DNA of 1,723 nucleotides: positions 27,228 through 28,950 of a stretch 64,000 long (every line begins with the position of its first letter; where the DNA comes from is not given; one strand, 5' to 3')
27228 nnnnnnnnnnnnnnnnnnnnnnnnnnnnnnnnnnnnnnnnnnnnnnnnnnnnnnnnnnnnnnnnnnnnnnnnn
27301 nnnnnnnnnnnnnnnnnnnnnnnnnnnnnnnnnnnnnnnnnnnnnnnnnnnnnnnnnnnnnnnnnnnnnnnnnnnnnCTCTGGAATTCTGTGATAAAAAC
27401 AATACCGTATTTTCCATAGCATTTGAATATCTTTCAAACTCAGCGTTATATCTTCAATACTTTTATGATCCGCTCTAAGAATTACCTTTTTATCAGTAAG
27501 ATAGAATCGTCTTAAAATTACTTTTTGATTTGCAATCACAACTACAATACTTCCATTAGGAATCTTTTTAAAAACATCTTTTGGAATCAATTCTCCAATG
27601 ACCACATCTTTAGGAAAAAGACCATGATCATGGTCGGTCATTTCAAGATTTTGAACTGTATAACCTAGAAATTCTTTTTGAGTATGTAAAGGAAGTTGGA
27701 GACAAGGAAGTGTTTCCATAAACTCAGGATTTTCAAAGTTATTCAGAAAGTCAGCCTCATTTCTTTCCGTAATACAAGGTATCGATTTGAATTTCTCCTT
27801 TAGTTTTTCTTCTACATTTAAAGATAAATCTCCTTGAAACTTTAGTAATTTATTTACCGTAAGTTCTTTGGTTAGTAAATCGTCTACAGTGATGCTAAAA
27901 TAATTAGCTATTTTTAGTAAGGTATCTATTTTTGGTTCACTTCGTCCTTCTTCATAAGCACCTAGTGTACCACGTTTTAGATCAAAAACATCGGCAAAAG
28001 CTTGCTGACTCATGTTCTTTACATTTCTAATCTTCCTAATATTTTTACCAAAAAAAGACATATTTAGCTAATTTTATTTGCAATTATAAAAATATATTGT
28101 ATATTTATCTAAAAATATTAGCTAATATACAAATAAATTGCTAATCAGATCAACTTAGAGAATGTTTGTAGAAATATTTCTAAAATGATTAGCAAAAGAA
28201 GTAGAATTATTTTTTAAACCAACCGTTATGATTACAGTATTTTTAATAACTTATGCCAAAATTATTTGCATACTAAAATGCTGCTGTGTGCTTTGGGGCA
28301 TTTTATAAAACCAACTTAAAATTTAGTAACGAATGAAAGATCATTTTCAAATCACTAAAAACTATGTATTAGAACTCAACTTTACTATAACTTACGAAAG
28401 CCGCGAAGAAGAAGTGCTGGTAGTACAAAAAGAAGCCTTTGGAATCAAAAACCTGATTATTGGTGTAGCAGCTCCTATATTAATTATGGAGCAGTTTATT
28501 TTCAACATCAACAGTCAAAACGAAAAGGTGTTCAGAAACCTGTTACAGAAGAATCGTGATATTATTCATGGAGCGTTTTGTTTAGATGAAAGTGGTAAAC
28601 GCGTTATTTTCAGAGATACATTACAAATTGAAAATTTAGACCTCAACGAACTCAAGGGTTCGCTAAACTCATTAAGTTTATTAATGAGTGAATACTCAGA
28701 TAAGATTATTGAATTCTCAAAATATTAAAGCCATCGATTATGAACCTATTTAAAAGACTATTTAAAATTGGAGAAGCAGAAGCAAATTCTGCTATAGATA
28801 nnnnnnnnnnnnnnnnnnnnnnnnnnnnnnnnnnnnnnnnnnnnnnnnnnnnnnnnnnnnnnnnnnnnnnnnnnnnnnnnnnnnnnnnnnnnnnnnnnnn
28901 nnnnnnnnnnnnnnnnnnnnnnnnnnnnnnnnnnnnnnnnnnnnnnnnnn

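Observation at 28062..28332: Divergent promoter region with four palindromic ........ operator-like motifs between the XRE/S24-like regulator and the PspA-flotillin operon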

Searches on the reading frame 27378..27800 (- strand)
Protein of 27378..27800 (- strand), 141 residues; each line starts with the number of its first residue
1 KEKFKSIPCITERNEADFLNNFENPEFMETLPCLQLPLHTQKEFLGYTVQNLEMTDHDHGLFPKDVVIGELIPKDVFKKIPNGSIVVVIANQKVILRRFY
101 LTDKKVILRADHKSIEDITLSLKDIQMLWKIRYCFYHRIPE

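Call 36: search_solved_structures(query=A3, max_evalue=10, show_alignments=4)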
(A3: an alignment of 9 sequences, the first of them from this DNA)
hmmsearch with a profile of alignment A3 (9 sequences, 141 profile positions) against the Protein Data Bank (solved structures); distinct sequences matched with E-value up to 10: 4.
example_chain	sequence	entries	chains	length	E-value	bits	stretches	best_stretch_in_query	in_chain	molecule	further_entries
3k2z_A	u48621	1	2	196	0.0043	20.3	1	63-135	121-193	LexA repressor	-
7kgy_A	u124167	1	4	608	0.41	13.9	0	48-81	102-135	Beta-glucuronidase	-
8b0v_A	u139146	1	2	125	0.77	13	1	59-124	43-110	LexA repressor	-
1jhc_A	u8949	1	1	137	0.91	12.8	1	60-118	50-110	LEXA REPRESSOR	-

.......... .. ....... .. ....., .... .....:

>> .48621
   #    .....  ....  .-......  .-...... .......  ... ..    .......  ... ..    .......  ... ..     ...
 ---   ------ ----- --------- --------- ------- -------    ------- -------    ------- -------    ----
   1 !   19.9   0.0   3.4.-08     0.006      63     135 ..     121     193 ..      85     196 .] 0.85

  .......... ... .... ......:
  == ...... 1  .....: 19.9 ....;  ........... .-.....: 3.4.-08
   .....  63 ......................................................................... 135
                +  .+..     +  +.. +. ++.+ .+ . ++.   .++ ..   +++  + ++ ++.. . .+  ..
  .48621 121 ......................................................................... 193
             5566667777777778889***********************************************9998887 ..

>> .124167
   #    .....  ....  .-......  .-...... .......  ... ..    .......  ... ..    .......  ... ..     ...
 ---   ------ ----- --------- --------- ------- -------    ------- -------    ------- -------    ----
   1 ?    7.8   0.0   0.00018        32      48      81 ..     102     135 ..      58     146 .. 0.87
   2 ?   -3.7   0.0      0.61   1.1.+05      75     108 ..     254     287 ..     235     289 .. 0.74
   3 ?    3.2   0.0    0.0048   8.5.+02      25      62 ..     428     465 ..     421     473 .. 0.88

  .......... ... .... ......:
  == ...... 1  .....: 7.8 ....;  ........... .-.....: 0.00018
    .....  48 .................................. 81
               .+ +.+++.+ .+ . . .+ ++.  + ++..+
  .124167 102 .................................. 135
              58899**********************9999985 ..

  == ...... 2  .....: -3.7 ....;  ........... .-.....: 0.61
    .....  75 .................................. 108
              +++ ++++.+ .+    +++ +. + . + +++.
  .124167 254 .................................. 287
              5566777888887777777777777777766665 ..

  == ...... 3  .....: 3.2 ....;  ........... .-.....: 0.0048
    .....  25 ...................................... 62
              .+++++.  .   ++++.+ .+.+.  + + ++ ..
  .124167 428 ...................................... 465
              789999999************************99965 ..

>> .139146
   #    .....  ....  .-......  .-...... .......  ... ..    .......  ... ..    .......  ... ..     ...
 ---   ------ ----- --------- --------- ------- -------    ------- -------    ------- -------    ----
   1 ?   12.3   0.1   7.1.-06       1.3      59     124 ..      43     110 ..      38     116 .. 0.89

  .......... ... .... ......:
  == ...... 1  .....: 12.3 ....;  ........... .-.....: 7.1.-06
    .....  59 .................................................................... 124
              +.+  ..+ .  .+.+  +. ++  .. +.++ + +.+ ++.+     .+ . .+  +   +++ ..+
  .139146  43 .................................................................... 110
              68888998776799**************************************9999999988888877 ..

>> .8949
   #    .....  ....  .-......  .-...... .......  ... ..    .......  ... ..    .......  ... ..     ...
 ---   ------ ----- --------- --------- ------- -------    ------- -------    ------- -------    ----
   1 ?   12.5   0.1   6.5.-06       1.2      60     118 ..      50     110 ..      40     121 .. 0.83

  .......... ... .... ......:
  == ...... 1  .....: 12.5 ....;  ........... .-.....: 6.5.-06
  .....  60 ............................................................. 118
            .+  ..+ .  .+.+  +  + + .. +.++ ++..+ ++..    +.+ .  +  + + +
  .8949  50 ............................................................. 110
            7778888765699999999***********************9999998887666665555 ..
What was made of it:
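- On Bacteroidetes non-canonical LexA (CTAA-N5-TTAG group): An HMMER alignment to P. aeruginosa LexA instead pairs the Ser with F149 (call 36).
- Tried and rejected: PDB sequence search with the C-terminal domain (call 36).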

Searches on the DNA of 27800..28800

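Call 26: search_rna_families(source=window, start=27800, end=28800, threshold=evalue, max_evalue=1)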
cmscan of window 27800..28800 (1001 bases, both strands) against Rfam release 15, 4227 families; matches with E-value up to 1: 3.
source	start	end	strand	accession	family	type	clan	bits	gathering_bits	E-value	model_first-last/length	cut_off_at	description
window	28272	28352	+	RF04335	Plastid-rpl20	Cis-reg;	-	26.3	53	0.27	1-80/80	no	Plastid-rpl20 3UTR RNA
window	28555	28696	+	RF02998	IS605-orfB-II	Gene; sRNA;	-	20.5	88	0.83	1-155/155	no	IS605-orfB-II RNA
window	28583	28682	-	RF02338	GlsR16_miR3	Gene; snRNA; snoRNA; CD-box;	-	17.9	100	0.53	1-77/77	no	Giardia snoRNA GlsR16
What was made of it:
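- Tried and rejected: Rfam search of 27800-28800 (call 26).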
